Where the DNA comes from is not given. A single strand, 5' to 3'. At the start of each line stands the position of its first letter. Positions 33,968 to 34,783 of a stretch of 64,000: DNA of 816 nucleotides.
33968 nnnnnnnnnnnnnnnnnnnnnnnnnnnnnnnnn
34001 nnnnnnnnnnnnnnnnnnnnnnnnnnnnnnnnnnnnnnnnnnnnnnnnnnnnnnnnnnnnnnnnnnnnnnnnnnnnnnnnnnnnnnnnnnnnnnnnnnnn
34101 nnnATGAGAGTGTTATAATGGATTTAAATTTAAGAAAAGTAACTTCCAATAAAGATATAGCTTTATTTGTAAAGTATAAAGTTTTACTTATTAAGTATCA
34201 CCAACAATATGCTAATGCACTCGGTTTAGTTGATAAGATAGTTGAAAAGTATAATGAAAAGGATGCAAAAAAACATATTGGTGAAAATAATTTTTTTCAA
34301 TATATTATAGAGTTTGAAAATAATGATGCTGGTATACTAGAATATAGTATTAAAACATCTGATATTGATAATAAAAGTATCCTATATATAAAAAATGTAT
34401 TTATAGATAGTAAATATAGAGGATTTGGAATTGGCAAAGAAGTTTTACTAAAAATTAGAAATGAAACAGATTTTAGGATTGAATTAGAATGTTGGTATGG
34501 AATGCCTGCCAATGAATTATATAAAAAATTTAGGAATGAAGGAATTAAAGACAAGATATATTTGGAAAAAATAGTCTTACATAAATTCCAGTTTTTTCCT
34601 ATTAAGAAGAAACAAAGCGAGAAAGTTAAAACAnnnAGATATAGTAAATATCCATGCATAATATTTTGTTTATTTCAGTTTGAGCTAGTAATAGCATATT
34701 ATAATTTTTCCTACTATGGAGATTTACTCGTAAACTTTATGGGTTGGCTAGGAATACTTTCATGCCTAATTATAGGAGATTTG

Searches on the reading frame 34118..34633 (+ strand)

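Call 99: search_protein_families(library=pfam, proteins=[window:34118-34633:+], max_evalue=0.01)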
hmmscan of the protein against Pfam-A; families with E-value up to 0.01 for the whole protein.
window:34118-34633:+ (172 aa): 5 families
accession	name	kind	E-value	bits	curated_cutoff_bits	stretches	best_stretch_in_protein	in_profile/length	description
PF13508.13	Acetyltransf_7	-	3.1e-05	24.7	27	1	62-138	6-80/84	Acetyltransferase (GNAT) domain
PF00583.31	Acetyltransf_1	-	0.00047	20.9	20.7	1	56-137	27-113/116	Acetyltransferase (GNAT) family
PF14542.12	Acetyltransf_CG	-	0.0015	19.1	30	1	62-127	2-66/80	GCN5-related N-acetyl-transferase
PF13673.13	Acetyltransf_10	-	0.0035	17.8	23.6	1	45-117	17-80/128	Acetyltransferase (GNAT) domain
PF23827.1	DUF7197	-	0.0047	17.1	27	1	9-86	75-156/245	Family of unknown function (DUF7197)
